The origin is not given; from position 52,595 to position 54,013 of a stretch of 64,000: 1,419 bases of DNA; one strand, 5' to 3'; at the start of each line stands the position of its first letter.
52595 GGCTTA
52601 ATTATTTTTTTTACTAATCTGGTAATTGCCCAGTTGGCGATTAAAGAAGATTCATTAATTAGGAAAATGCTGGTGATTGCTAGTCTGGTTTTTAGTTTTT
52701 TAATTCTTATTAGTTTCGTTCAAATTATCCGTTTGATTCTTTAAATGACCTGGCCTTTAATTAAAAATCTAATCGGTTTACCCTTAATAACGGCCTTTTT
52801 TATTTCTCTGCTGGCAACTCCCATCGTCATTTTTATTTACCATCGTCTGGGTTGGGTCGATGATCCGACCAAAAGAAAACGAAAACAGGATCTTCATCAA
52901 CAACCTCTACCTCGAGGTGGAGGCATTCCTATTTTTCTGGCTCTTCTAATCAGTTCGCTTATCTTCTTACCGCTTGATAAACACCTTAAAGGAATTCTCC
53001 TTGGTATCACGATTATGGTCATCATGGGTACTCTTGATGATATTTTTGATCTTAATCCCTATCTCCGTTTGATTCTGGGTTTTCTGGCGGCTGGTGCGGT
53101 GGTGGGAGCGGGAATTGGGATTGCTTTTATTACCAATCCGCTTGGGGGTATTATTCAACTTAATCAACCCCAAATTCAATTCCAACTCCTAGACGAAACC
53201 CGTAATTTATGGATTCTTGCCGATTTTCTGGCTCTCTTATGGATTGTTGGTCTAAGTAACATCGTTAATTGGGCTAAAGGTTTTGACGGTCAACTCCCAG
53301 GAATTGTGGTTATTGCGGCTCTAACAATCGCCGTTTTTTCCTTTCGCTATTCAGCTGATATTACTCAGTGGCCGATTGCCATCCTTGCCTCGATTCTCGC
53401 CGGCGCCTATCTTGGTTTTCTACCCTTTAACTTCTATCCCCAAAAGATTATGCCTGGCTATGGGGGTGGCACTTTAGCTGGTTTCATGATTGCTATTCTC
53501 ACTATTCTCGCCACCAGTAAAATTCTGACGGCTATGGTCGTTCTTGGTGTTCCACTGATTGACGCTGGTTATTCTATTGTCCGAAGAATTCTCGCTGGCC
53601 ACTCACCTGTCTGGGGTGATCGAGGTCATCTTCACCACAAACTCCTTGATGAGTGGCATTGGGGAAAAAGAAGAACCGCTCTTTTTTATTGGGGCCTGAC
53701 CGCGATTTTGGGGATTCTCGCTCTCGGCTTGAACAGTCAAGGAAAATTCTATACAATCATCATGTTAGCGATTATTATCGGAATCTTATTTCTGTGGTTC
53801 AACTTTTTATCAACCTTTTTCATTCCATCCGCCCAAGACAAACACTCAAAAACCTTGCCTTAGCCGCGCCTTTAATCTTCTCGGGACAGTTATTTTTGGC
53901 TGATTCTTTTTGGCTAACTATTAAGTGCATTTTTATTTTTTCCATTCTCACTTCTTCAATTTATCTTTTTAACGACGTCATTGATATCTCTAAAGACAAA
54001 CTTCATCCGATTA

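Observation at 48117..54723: Envelope-glycan cluster combining a processive GT2 synthase, two ArnT/PMT-like GT-C enzymes, a GT4 phospho-sugar transferase and a DPPR-synthase-like UbiA prenyltransferase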

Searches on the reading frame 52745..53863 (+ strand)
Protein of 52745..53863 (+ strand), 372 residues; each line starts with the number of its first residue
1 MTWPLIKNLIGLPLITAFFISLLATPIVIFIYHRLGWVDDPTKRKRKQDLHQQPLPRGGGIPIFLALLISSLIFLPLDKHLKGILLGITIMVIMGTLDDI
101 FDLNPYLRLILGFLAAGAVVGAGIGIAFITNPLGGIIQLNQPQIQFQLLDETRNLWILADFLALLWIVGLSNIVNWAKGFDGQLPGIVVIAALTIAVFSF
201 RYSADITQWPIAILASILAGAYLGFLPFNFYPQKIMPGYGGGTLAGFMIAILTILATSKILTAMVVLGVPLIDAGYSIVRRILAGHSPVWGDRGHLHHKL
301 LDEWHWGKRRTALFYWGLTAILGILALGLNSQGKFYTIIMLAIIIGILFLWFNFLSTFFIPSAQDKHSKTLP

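Call 4: search_protein_families(library=pfam, proteins=[window:52745-53860:+], max_evalue=0.01)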
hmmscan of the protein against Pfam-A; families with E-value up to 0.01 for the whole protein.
window:52745-53860:+ (372 aa): 1 family
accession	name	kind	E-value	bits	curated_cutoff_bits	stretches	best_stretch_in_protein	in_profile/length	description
PF00953.26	Glycos_transf_4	-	1.6e-24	87.1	27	1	83-256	3-159/160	Glycosyl transferase family 4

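Call 5: search_protein_families(library=ncbifam, proteins=[window:52745-53860:+], max_evalue=0.01)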
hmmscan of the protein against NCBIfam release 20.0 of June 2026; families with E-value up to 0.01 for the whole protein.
window:52745-53860:+ (372 aa): 3 families
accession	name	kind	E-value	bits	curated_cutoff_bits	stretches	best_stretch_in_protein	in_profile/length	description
TIGR02380.1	ECA_wecA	exception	5.1e-25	88.3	326.05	1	14-356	4-334/346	UDP-N-acetylglucosamine--undecaprenyl-phosphate N-acetylglucosaminephosphotransferase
NF053644.1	MraY_archaea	equivalog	1.9e-18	66.9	450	1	155-327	178-340/340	pseudomurein biosynthesis MraY family phospho-N-acetylmuramoyl-pentapeptide-transferase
TIGR00445.1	mraY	equivalog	9.7e-12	45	192.05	1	25-282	5-269/321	phospho-N-acetylmuramoyl-pentapeptide-transferase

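Call 21: find_encoding_contigs(protein=window:52745-53863:+, flank=10000, max_places=6)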
Protein window:52745-53863:+ (372 aa): 10 contigs read that carry it; 4 places shown.
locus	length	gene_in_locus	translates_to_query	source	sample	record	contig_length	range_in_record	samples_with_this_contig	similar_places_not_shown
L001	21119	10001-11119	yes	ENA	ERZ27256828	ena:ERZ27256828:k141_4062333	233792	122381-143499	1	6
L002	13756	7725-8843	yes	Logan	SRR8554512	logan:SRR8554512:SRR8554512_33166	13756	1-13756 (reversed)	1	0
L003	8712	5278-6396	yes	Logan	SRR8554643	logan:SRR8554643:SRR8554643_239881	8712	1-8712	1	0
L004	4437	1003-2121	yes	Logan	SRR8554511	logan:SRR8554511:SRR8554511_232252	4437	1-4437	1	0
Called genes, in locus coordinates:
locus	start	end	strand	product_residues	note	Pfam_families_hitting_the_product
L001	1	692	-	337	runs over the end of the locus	PF02646:RmuC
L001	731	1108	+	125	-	-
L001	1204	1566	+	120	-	PF01371:Trp_repressor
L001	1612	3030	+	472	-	PF00133:tRNA-synt_1, PF01406:tRNA-synt_1e (faint), PF09334:tRNA-synt_1g, PF00133:tRNA-synt_1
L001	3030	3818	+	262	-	PF01026:TatD_DNase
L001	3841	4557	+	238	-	-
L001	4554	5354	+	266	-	PF03372:Exo_endo_phos (faint)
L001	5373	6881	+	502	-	PF13632:Glyco_trans_2_3 (weak)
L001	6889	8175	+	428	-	PF13231:PMT_2 (weak)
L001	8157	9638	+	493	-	-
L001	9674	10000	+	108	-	-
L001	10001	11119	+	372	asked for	PF00953:Glycos_transf_4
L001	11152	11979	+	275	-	PF01040:UbiA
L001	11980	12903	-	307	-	PF08308:PEGA, PF08239:SH3_3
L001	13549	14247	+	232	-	PF01551:Peptidase_M23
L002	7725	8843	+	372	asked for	PF00953:Glycos_transf_4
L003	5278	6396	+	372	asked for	PF00953:Glycos_transf_4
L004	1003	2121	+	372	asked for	PF00953:Glycos_transf_4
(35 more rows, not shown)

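Call 47: search_solved_structures(query=window:52745-53860:+, max_evalue=0.01)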
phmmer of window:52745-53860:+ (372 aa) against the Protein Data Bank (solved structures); distinct sequences matched with E-value up to 0.01: 4.
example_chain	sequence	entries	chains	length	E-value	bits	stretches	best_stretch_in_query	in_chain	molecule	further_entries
5jnq_A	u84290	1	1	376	8.1e-10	41.9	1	12-332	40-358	Phospho-N-acetylmuramoyl-pentapeptide-transferase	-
9zno_A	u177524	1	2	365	6e-07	32.4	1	14-328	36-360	Phospho-N-acetylmuramoyl-pentapeptide-transferase (MraY)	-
8g01_A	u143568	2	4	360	7.8e-06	28.8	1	13-327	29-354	Phospho-N-acetylmuramoyl-pentapeptide-transferase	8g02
8tlu_A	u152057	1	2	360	8.1e-06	28.7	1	13-327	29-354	Phospho-N-acetylmuramoyl-pentapeptide-transferase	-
